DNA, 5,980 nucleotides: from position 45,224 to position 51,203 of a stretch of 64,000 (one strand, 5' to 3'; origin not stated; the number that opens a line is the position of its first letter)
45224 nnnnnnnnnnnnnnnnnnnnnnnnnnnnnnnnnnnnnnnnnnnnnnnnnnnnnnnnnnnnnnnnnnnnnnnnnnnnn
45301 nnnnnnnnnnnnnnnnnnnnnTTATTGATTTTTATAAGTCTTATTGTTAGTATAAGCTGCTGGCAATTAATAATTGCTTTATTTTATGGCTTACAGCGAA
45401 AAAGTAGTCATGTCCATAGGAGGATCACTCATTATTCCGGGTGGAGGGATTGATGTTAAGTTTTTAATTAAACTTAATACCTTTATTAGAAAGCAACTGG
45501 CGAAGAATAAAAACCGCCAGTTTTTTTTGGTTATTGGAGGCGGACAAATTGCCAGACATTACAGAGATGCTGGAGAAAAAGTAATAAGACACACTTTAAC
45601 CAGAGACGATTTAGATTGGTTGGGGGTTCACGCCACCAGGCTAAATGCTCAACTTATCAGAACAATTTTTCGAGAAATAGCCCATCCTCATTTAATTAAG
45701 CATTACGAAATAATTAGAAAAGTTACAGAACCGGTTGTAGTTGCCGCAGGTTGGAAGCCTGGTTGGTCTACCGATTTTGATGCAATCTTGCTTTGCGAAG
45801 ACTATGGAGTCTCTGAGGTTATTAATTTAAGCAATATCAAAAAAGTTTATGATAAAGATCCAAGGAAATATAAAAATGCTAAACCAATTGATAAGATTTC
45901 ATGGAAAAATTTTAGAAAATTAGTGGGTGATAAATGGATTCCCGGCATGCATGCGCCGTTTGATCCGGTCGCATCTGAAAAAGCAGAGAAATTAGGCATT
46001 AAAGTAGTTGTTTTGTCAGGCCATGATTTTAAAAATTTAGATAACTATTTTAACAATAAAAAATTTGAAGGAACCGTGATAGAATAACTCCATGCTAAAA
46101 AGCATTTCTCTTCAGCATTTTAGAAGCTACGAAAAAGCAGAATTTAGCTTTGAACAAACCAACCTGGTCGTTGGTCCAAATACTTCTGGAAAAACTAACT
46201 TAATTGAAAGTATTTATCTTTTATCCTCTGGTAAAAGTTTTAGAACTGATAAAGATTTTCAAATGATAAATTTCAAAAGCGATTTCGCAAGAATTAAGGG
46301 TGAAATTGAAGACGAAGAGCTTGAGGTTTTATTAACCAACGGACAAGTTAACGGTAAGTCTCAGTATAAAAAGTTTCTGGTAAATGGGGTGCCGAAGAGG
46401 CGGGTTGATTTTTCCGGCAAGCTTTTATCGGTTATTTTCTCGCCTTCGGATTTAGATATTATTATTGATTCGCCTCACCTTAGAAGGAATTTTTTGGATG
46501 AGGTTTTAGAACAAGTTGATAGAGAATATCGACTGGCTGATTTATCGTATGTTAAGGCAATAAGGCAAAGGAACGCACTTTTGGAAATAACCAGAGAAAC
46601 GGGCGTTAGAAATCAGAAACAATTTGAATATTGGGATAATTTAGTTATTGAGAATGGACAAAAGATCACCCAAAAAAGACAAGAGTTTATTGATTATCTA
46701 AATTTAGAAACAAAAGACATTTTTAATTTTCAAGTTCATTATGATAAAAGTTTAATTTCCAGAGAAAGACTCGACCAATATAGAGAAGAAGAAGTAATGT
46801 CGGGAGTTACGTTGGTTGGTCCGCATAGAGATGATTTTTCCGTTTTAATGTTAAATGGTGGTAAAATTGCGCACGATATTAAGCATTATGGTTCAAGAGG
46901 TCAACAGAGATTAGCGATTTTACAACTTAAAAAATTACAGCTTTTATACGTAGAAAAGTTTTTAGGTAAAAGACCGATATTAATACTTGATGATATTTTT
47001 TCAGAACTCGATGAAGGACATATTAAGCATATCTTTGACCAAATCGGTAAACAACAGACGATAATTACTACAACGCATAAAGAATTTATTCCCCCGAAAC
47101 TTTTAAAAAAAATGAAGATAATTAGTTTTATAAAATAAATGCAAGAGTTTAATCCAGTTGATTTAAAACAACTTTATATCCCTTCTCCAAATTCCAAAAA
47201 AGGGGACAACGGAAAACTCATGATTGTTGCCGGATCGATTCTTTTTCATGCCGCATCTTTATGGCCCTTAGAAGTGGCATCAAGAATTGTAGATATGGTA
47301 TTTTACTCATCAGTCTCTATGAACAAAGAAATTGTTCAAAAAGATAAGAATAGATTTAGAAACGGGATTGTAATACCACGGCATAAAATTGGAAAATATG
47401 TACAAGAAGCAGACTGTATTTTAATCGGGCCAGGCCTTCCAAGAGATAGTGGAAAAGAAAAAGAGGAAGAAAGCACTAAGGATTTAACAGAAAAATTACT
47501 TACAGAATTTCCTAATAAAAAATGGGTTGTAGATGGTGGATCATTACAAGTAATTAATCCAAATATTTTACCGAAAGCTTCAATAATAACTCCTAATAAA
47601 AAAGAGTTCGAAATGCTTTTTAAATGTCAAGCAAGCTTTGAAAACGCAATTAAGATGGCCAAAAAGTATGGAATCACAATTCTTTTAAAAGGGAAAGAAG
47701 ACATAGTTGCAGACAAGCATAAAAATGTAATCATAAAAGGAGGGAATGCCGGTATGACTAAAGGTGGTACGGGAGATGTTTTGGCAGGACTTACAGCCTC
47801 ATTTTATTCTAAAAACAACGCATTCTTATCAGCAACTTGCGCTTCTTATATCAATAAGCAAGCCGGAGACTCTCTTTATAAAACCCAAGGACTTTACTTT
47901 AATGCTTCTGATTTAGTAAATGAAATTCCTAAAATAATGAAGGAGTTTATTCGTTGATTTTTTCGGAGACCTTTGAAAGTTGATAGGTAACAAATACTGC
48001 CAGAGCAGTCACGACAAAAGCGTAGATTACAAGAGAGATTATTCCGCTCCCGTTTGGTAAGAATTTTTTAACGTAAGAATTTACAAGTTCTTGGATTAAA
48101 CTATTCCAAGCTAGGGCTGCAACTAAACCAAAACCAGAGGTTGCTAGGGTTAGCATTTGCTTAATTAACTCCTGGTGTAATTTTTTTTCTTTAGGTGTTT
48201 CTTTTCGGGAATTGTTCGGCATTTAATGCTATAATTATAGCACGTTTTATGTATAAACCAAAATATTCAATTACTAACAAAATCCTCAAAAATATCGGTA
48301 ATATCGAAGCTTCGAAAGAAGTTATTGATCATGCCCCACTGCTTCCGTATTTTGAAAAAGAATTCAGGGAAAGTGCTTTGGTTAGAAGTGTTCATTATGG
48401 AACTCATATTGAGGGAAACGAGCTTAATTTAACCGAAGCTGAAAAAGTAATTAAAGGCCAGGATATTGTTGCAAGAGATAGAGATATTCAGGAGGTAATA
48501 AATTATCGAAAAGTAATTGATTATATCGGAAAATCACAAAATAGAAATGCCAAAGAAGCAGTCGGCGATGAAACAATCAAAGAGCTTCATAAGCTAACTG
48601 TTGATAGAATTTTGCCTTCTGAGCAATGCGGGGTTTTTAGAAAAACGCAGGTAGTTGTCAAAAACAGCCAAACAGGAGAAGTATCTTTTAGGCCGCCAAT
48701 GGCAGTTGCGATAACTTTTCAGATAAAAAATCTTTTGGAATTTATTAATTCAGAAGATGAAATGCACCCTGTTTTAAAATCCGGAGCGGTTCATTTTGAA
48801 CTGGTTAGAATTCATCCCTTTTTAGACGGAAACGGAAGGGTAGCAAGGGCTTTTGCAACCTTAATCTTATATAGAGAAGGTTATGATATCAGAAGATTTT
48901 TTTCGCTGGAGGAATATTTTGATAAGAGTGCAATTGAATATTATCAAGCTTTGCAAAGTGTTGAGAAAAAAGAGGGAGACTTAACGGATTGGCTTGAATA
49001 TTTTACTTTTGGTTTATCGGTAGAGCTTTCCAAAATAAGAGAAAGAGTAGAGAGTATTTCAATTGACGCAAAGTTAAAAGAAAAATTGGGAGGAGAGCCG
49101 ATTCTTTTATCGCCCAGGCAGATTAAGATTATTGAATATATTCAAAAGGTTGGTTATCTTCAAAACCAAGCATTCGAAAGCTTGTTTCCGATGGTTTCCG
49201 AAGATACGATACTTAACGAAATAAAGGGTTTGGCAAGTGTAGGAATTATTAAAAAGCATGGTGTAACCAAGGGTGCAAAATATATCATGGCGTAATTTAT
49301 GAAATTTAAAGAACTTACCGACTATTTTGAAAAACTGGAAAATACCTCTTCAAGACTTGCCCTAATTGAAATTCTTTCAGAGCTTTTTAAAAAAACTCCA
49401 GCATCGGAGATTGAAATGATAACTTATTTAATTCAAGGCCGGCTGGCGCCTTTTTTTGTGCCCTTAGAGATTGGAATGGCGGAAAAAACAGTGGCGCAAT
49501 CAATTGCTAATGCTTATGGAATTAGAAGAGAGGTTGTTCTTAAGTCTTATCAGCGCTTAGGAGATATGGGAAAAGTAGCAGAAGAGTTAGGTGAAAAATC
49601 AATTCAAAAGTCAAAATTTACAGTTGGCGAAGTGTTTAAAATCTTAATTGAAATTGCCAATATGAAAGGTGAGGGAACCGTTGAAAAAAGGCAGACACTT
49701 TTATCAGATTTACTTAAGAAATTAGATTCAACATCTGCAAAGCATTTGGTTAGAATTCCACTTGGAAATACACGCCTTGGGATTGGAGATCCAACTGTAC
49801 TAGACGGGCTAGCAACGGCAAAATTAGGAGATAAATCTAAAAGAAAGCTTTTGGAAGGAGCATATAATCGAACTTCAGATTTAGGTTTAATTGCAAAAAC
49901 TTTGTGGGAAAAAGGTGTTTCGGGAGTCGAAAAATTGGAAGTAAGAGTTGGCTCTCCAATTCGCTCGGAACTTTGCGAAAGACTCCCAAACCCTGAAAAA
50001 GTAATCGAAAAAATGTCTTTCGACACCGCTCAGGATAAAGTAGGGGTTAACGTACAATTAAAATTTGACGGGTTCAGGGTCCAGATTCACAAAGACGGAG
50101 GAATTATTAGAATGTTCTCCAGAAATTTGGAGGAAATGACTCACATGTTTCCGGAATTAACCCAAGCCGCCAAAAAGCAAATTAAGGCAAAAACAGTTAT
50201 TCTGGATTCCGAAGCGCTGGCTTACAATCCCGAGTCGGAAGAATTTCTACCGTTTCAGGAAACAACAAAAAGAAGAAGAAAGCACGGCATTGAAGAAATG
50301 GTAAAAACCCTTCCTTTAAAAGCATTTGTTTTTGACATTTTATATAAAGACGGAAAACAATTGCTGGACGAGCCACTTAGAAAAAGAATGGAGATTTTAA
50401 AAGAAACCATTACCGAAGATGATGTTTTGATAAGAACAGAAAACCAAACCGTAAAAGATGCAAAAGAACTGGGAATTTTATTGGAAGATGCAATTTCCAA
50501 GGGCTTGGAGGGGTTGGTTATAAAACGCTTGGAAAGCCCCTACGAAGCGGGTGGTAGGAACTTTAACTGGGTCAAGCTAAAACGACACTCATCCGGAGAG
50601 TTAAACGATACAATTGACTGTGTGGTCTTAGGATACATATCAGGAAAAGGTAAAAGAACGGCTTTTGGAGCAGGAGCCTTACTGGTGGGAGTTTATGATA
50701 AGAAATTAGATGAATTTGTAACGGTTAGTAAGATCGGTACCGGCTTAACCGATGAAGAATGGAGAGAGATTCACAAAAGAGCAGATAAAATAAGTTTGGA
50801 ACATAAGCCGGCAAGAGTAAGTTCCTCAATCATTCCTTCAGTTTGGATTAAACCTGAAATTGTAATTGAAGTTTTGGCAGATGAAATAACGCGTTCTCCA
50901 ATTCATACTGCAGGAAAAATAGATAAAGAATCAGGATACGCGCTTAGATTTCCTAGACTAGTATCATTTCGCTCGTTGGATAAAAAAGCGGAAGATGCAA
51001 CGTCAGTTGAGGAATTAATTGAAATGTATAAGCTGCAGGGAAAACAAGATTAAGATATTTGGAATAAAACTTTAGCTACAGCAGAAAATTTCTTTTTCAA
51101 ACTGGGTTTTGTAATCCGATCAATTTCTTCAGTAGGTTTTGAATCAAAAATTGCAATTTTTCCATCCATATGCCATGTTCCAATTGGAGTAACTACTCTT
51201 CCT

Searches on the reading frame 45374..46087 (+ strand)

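Call 8: search_protein_families(library=pfam, proteins=[window:45374-46087:+], max_evalue=0.01)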
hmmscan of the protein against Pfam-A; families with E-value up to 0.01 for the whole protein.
window:45374-46087:+ (237 aa): 1 family
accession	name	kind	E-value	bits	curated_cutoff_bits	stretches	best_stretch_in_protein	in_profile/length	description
PF00696.33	AA_kinase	-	1.6e-22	80.9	24.9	1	10-215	2-234/234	Amino acid kinase family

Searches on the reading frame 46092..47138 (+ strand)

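Call 8: search_protein_families(library=pfam, proteins=[window:46092-47138:+], max_evalue=0.01)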
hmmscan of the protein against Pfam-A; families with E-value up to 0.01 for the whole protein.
window:46092-47138:+ (348 aa): 7 families
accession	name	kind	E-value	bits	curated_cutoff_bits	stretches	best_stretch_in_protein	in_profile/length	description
PF02463.25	SMC_N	-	8.4e-20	71.6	40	1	1-331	1-200/220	RecF/RecN/SMC N terminal domain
PF13175.12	AAA_15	-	4.5e-10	40.1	32.1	1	1-73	1-72/374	AAA ATPase domain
PF13304.12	AAA_21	-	8.1e-10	39.7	27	1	24-329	2-298/304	AAA domain, putative AbiEii toxin, Type IV TA system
PF13476.12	AAA_23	-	2.9e-08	35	27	1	4-220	1-176/201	AAA domain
PF13514.12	AAA_27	-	0.002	18.2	22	1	2-76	3-78/206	AAA domain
PF13166.12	AAA_13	-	0.0037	16.4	36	0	10-48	5-43/713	AAA domain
PF13555.12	AAA_29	-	0.0043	17.2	27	0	2-44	1-45/61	P-loop containing region of AAA domain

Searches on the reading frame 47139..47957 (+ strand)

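Call 31: search_protein_families(library=pfam, proteins=[window:47139-47957:+], max_evalue=0.001)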
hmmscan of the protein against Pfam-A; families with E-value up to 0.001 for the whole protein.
window:47139-47957:+ (272 aa): 3 families
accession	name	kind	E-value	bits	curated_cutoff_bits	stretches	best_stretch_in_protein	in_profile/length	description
PF01256.23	Carb_kinase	-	2.3e-32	112.8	27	1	59-265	31-242/242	NAD(P)H-hydrate dehydratase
PF02110.20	HK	-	9.1e-08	32.2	27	1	168-267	142-245/247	Hydroxyethylthiazole kinase family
PF08543.17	Phos_pyr_kin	-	7.5e-07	29.2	27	1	134-232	107-220/246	Phosphomethylpyrimidine kinase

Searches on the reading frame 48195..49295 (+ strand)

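Call 31: search_protein_families(library=pfam, proteins=[window:48195-49295:+], max_evalue=0.001)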
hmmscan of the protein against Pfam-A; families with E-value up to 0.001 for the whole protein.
window:48195-49295:+ (366 aa): 1 family
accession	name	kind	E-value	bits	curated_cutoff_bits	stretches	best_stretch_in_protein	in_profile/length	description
PF02661.23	Fic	-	1e-19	71.6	24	1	126-225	5-93/93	Fic/DOC family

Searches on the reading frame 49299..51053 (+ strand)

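Call 31: search_protein_families(library=pfam, proteins=[window:49299-51053:+], max_evalue=0.001)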
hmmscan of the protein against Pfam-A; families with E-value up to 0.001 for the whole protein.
window:49299-51053:+ (584 aa): 4 families
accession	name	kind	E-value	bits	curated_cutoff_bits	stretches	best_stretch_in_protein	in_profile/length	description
PF01068.26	DNA_ligase_A_M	-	4.4e-54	183.7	26.2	1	225-428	3-204/204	ATP dependent DNA ligase domain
PF04675.19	DNA_ligase_A_N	-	2.1e-36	126.2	24.6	1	2-172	1-174/174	DNA ligase N terminus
PF04679.21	DNA_ligase_A_C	-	5.6e-18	65.6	27.5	1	458-559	5-92/94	ATP dependent DNA ligase C terminal region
PF01331.24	mRNA_cap_enzyme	-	0.00097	19.5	29.6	0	341-380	91-136/194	mRNA capping enzyme, catalytic domain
